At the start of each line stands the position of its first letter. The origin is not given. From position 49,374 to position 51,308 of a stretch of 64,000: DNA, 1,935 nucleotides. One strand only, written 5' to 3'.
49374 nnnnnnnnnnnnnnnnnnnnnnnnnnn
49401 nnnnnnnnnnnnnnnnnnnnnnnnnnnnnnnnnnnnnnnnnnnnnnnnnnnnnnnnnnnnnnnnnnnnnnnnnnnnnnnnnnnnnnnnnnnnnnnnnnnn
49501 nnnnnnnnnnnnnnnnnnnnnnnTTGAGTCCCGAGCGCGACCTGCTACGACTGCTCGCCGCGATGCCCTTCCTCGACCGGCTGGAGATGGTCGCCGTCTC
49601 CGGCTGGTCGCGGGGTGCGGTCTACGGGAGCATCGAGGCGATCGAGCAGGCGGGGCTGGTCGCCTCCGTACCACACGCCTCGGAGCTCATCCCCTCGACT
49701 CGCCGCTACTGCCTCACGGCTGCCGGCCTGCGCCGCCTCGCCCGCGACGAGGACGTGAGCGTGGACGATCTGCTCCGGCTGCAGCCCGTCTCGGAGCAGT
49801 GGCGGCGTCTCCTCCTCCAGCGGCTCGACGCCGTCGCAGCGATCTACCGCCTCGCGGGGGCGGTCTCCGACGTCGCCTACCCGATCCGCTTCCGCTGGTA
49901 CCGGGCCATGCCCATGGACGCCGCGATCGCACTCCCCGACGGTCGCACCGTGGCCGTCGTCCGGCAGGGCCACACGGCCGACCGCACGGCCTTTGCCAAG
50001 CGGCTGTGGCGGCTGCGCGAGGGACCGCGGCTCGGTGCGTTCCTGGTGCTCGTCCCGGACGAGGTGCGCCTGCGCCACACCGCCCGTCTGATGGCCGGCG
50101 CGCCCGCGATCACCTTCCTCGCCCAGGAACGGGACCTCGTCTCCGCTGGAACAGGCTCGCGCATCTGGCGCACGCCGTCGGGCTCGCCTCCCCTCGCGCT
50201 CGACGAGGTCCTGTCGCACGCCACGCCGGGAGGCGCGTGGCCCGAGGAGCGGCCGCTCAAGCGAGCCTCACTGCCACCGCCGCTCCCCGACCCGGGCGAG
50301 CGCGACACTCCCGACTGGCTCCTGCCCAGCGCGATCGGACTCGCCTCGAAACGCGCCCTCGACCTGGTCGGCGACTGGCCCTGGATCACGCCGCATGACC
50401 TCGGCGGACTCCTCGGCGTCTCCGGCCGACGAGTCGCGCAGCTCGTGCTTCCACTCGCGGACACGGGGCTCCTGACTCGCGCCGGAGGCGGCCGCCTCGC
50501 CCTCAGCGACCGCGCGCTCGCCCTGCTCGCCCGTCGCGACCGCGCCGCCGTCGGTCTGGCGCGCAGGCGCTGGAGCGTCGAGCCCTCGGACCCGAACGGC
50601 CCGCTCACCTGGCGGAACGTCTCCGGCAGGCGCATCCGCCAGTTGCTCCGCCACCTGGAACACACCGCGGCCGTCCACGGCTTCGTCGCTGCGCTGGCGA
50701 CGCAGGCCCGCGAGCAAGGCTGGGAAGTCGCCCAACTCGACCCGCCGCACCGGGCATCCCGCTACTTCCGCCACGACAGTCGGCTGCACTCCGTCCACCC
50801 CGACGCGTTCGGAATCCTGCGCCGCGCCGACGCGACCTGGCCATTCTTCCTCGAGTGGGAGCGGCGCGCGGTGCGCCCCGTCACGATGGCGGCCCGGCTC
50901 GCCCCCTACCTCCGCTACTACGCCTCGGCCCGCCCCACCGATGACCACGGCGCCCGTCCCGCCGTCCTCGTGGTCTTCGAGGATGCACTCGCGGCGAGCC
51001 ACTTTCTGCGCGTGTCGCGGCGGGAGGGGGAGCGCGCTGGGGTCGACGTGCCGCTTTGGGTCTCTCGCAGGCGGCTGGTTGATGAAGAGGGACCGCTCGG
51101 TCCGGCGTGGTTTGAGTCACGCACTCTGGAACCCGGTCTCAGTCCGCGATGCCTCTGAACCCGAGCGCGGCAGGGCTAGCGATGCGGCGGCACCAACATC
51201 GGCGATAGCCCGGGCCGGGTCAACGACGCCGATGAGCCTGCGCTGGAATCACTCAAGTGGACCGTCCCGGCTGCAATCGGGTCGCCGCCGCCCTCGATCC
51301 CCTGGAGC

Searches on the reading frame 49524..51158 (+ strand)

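Call 35: search_protein_families(library=pfam, proteins=[window:49524-51158:+], max_evalue=0.001)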
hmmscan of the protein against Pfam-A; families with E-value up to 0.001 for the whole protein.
window:49524-51158:+ (544 aa): 1 family
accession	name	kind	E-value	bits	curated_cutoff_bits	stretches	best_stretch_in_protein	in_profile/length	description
PF13814.12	Replic_Relax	-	8.2e-07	29.7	25.3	1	369-479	86-189/191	Replication-relaxation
